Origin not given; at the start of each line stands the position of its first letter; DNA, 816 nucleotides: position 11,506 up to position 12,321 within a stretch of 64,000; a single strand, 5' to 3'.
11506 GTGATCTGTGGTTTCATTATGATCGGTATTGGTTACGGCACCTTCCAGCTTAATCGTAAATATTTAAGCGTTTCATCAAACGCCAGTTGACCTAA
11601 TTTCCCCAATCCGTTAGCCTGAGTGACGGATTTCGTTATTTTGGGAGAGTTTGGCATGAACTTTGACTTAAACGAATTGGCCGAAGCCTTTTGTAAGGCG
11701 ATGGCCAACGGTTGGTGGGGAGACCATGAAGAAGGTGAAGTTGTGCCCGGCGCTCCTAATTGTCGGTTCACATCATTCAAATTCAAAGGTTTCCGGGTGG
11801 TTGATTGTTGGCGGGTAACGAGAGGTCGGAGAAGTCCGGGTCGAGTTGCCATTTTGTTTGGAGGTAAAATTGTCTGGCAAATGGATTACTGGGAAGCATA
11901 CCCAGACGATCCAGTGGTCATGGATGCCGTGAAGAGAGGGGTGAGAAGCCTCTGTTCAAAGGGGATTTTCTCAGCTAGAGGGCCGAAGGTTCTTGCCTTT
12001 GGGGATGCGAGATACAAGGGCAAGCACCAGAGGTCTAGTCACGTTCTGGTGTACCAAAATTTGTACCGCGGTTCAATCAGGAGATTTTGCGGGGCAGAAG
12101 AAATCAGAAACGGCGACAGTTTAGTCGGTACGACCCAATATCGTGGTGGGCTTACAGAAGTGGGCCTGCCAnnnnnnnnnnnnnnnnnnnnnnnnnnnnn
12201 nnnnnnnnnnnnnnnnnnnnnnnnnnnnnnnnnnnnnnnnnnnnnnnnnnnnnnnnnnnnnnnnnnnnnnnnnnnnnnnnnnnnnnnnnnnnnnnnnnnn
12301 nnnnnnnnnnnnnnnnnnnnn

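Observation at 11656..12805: Codon-atypical gene fusing an unknown N-domain to a CoaE-like P-loop domain with degenerate Walker A (GAGKE)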

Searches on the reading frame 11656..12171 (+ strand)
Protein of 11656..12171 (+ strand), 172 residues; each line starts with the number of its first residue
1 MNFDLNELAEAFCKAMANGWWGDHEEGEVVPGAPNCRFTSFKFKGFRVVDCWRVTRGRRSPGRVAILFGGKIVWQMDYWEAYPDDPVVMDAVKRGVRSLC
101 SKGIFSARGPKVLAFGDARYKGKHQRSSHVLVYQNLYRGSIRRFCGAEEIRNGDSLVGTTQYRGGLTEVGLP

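Call 28: search_dna_similar(query=window:11656-12165:+, collection=plasmids, mode=protein, max_evalue=10, max_rows=20)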
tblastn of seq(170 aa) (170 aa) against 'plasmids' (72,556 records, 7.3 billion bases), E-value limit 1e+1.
Records with a match: 4; places in all: 4; records where one place covers at least 80% of the query: 0.
Best place of each record, by identity: <60% 4.
By first word of the organism name: Sinorhizobium 3; Escherichia 1.
By predicted mobility (MOB-suite, as given by PLSDB): non-mobilizable 3; conjugative 1.
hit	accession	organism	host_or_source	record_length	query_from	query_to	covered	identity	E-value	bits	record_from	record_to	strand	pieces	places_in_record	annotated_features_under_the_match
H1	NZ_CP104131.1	Sinorhizobium sp. K101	Phaseolus vulgaris,cell ...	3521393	27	130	61%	32.7%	1e+1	34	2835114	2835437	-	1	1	none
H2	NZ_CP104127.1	Sinorhizobium sp. M103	Phaseolus vulgaris,cell ...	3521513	27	130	61%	32.7%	1e+1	34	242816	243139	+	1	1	none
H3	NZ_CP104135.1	Sinorhizobium sp. C101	Phaseolus vulgaris,cell ...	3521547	27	130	61%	32.7%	1e+1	34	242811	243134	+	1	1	none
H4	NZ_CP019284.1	Escherichia coli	pig,whole organism,stool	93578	46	110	38%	30.0%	2e+0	36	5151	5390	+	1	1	hypothetical protein (x2)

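Call 29: search_dna_similar(query=window:11656-12165:+, collection=phages, mode=protein, max_evalue=10, max_rows=20)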
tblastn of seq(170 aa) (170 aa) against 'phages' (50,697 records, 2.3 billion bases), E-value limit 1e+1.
No match.

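Call 30: search_solved_structures(query=window:11656-12165:+, max_evalue=10, show_alignments=3)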
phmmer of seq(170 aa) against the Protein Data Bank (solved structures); distinct sequences matched with E-value up to 10: 1.
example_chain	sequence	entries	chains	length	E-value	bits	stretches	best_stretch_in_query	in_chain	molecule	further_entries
6dx2_A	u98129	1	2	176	1.2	12.3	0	23-57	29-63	RNA-dependent RNA polymerase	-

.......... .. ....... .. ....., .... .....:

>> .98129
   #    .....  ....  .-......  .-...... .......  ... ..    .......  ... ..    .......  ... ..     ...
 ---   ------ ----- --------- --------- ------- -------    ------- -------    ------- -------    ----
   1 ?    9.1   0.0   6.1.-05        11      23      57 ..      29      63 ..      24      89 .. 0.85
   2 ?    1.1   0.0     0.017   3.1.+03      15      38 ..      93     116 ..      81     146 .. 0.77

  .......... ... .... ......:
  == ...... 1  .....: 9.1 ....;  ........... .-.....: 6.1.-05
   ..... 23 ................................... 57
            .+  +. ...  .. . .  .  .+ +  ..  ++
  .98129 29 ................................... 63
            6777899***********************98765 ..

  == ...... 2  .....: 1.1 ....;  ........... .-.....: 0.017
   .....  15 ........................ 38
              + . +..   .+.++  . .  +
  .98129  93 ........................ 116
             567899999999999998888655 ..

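Call 32: find_homologous_proteins(query=window:11656-12165:+, max_evalue=10)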
Query seq(170 aa): 34 candidates shared short words with the query, none scored E <= 10.

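Call 47: get_annotated_region(hit=H4, flank=1500)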
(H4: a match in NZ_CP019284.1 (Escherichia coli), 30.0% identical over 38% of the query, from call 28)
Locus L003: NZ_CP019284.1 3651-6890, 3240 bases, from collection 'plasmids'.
description: Escherichia coli strain 13P484A plasmid p13P484A-4, complete sequence
organism: Escherichia coli (NCBI taxid 562)
taxonomy: Bacteria; Pseudomonadota; Gammaproteobacteria; Enterobacterales; Enterobacteriaceae; Escherichia; Escherichia coli
host: -; source: pig,whole organism,stool; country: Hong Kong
typing (MOB-suite, as given by PLSDB): conjugative; replicon IncN,IncX1; relaxase MOBF; mating-pair formation MPF_T
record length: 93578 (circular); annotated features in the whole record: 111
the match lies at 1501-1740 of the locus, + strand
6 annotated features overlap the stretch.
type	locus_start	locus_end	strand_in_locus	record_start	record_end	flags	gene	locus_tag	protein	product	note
CDS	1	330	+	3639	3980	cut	-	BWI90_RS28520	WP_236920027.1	hypothetical protein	-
CDS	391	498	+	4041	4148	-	-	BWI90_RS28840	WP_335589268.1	hypothetical protein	-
CDS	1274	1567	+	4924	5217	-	-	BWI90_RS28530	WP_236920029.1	hypothetical protein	-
CDS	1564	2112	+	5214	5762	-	-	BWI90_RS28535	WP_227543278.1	hypothetical protein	-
CDS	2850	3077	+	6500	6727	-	eexN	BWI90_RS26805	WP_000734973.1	IncN-type entry exclusion lipoprotein EexN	-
CDS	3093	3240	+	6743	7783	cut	-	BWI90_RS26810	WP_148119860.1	type IV secretion system protein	-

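Call 49: find_related_loci(query=window:11656-12171:+, collection=metagenome_contigs, flank=5000)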
Query window:11656-12171:+ (172 aa) in metagenome_contigs; peptide patterns used: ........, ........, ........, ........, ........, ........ (x = any residue, [..] = any of these).
257 stretches matched a pattern, but none encodes a relative of the query by tblastn (E <= 1e-3).

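Call 57: predict_structure(protein=window:11656-12165:+)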
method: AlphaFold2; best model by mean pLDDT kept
length: 170 residues; sequences in the alignment: 1
mean_pLDDT: 47.1   pTM: 0.44
mean pLDDT of the five models: 47.1, 46.7, 45.3, 43.9, 42.3
residues with pLDDT >= 90: 0; 70-90: 1; 50-70: 84; < 50: 85
segments of 3 or more residues with pLDDT < 50: 19-30, 81-85, 106-170
pLDDT, mean of each block of 10 residues (from residue 1): 56 55 40 59 58 60 67 62 49 59 49 35 28 33 37 28 25
secondary structure, 60 per line:
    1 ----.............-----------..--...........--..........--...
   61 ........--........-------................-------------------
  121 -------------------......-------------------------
elements in order: H5-17 E33-43 E46-55 E58-68 E71-78 H86-101 H140-145

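Call 60: search_protein_families(library=pfam, proteins=[window:11656-12171:+], max_evalue=10)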
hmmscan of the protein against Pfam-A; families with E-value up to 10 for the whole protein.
window:11656-12171:+ (172 aa): 1 family
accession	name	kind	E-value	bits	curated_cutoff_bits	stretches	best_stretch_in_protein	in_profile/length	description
PF18931.5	DUF5680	-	7.8e-05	23.5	25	1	117-166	54-103/104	Domain of unknown function (DUF5680)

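Call 69: search_protein_families(library=pfam, proteins=[L003:1564-2112:+, L003:1274-1567:+], max_evalue=1)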
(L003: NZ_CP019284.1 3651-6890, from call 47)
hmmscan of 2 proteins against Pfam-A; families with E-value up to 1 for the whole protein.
L003:1564-2112:+ (182 aa): 1 family
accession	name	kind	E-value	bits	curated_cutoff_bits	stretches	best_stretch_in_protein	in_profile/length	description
PF03354.21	TerL_ATPase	-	0.0058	16.8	23.7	1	8-57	114-161/178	Terminase large subunit, ATPase domain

L003:1274-1567:+ (97 aa): 1 family
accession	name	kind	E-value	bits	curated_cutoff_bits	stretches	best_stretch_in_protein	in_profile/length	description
PF03787.20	RAMPs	-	0.17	12.8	22.1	1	42-82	37-79/189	RAMP superfamily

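Call 77: fold_search(model_id=the predicted structure, library=viral)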
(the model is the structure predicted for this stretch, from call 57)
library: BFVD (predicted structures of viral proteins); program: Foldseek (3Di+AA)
matches with E <= 10: 1487; with E <= 0.001: 0
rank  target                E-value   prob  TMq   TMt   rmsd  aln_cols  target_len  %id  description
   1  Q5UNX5                7.0e-03  0.28  0.24  0.19  39.9       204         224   12  Uncharacterized protein L725 [Acanthamoeba polyphaga mimivirus]
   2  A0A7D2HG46            1.4e-02  0.95  0.26  0.28  18.0        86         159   12  Uncharacterized protein [Stenotrophomonas phage vB_SmaS_BUCT548]
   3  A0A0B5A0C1            2.1e-02  0.21  0.23  0.16  18.4       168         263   12  Uncharacterized protein [Paracoccus phage vB_PmaS-R3]
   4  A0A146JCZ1            2.4e-02  0.98  0.25  0.41   7.0        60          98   18  (no name in the UniProt tables at hand)
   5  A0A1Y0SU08            2.7e-02  0.84  0.26  0.35  11.1        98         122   11  Uncharacterized protein [Pseudomonas phage Phabio]
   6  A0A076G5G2            3.1e-02  0.90  0.25  0.36   7.0        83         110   12  (no name in the UniProt tables at hand)
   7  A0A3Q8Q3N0            3.5e-02  0.69  0.26  0.37   4.7        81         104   15  Uncharacterized protein [Sulfolobales Beppu filamentous phage 1]
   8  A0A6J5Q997            3.5e-02  0.28  0.19  0.05  24.6       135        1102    8  Uncharacterized protein [uncultured Caudovirales phage]
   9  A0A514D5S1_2          3.7e-02  0.13  0.20  0.04  20.4       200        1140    8  Polyprotein (Fragment) [Riboviria sp.]
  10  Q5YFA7                3.9e-02  0.63  0.25  0.30  10.3       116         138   12  Uncharacterized protein [Singapore grouper iridovirus]
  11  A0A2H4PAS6            3.9e-02  0.38  0.20  0.25   9.9       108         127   15  (no name in the UniProt tables at hand)
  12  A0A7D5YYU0            4.4e-02  0.80  0.23  0.07  13.6        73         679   12  (no name in the UniProt tables at hand)
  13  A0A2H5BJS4            4.4e-02  0.60  0.27  0.10   9.9       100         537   16  dihydrofolate reductase [Erwinia phage vB_EamM_MadMel]
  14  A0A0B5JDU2            4.4e-02  0.13  0.16  0.08  25.0       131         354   18  Uncharacterized protein [Pandoravirus inopinatum]
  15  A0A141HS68            5.0e-02  0.72  0.25  0.38   5.0        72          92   14  (no name in the UniProt tables at hand)
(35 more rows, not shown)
